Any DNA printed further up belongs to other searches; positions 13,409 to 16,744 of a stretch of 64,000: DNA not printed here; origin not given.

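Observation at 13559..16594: Modular shuffling inside the family: two N-module subtypes and one chimeric double-module member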

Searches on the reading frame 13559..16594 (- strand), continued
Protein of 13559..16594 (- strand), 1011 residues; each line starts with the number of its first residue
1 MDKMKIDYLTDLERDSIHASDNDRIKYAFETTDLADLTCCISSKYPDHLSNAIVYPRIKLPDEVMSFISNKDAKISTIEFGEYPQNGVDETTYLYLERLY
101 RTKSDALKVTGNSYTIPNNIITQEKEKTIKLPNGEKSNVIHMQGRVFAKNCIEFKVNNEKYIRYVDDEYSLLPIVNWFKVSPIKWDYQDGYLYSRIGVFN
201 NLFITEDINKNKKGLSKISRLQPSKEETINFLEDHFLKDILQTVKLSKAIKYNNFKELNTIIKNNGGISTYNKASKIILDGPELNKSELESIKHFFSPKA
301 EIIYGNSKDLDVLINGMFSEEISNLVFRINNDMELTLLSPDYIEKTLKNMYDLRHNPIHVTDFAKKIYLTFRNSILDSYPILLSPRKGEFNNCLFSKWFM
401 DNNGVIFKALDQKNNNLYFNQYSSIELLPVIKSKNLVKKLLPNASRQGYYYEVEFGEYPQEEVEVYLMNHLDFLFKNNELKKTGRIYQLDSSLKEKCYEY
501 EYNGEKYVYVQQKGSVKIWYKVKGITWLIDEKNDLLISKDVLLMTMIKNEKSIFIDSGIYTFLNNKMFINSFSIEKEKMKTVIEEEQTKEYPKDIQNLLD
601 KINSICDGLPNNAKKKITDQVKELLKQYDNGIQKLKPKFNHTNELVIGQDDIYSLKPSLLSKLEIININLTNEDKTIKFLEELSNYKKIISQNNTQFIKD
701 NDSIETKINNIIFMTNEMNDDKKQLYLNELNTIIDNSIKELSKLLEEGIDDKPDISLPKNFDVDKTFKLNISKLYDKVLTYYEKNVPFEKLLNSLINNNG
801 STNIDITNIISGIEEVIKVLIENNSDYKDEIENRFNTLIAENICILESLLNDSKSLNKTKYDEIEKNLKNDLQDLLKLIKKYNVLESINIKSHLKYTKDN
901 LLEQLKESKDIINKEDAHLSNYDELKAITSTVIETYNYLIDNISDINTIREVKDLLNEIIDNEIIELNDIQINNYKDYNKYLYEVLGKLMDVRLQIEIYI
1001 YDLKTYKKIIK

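Call 45: find_encoding_contigs(protein=P0004, flank=8000, max_places=2)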
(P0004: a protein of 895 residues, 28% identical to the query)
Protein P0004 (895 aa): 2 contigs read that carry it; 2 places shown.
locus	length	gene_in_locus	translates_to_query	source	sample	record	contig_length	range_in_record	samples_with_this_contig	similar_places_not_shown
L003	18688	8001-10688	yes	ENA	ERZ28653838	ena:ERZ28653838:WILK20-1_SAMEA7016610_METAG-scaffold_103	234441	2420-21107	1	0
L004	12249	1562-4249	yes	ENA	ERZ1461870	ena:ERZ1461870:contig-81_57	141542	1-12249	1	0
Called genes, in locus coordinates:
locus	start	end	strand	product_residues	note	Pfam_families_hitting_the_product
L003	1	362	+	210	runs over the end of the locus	-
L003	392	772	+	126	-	PF00410:Ribosomal_S8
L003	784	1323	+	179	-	PF00347:Ribosomal_L6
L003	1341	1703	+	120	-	PF00861:Ribosomal_L18p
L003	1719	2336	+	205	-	PF00333:Ribosomal_S5, PF03719:Ribosomal_S5_C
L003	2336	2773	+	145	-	PF00828:Ribosomal_L27A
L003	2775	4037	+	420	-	PF00344:SecY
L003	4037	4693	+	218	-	PF00406:ADK, PF13207:AAA_17, PF05191:ADK_lid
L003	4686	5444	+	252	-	PF00557:Peptidase_M24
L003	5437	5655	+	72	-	PF01176:eIF-1a, PF16745:RsgA_N (weak)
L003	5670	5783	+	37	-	PF00444:Ribosomal_L36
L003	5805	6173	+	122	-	PF00416:Ribosomal_S13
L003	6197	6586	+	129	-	PF00411:Ribosomal_S11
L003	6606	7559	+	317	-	PF01193:RNA_pol_L, PF01000:RNA_pol_A_bac, PF03118:RNA_pol_A_CTD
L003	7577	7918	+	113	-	PF01196:Ribosomal_L17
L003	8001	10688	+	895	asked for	-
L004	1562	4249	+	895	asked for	-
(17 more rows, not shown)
